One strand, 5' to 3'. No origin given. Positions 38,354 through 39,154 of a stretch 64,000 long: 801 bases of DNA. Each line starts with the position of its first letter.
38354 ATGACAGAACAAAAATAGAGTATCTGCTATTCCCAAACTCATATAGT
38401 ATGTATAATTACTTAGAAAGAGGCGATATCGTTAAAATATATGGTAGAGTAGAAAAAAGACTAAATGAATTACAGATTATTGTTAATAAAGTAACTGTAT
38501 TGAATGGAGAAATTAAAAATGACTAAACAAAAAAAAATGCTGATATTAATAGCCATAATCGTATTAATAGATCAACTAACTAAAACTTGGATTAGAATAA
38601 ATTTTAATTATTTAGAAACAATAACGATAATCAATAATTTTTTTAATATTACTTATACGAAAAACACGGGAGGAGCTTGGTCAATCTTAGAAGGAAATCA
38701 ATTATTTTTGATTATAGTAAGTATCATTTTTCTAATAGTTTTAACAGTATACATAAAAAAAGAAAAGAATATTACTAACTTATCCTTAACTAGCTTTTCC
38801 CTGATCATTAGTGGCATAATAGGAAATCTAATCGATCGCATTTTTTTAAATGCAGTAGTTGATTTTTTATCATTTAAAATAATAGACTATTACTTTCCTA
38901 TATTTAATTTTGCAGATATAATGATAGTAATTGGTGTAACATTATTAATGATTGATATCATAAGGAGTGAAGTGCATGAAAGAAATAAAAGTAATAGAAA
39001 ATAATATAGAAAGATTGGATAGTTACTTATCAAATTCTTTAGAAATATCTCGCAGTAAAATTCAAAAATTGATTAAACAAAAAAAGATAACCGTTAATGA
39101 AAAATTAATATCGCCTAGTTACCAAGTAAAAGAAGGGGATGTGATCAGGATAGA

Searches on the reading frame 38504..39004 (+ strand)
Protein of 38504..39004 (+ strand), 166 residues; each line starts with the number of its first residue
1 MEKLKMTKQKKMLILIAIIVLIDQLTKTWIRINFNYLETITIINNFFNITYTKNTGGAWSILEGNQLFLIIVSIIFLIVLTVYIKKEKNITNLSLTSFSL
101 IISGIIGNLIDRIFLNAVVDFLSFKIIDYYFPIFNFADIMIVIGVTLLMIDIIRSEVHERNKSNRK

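Call 79: search_protein_families(library=ncbifam, proteins=[window:38504-39004:+], max_evalue=0.00001)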
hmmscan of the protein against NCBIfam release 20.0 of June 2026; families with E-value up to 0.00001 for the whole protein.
window:38504-39004:+ (166 aa): 22 families
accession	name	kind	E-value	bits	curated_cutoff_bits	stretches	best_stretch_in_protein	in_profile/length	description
TIGR00077.1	lspA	equivalog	1.6e-36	125.7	73.95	1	7-155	6-157/164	signal peptidase II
NF011367.0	PRK14786.1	equivalog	7.3e-33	113.9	190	1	13-150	4-140/154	lipoprotein signal peptidase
NF011366.0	PRK14785.1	subfamily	8.4e-27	94.3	256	1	7-156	38-193/198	lipoprotein signal peptidase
NF011365.0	PRK14784.1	equivalog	2.4e-25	89.5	181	1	11-162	6-156/160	lipoprotein signal peptidase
NF011368.0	PRK14787.1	equivalog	4e-25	88.8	177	1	11-150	3-151/167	lipoprotein signal peptidase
NF011350.0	PRK14768.1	equivalog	8.8e-25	87.7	210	1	14-156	4-144/148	lipoprotein signal peptidase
NF011371.0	PRK14790.1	equivalog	7.2e-24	84.5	202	1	13-160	13-160/169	lipoprotein signal peptidase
NF011360.0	PRK14779.1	subfamily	2.4e-22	79.7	177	1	1-150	1-151/163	lipoprotein signal peptidase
NF011359.0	PRK14777.1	subfamily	2e-21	76.5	187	1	12-158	29-183/191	lipoprotein signal peptidase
NF011352.0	PRK14770.1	equivalog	2.6e-21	75.8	223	1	13-158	20-168/173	lipoprotein signal peptidase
NF011369.0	PRK14788.1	equivalog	3.2e-21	75.7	200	1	8-120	2-118/213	lipoprotein signal peptidase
NF011358.0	PRK14776.1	equivalog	1.6e-19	70.4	285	1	12-153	13-155/170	lipoprotein signal peptidase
NF011355.0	PRK14773.1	subfamily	2.6e-18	66.6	218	1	43-162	69-196/206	lipoprotein signal peptidase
NF011357.0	PRK14775.1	equivalog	3.3e-18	66.2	201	1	12-153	7-149/170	lipoprotein signal peptidase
NF011370.0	PRK14789.1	equivalog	1.4e-15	57.5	248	1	6-153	4-150/194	lipoprotein signal peptidase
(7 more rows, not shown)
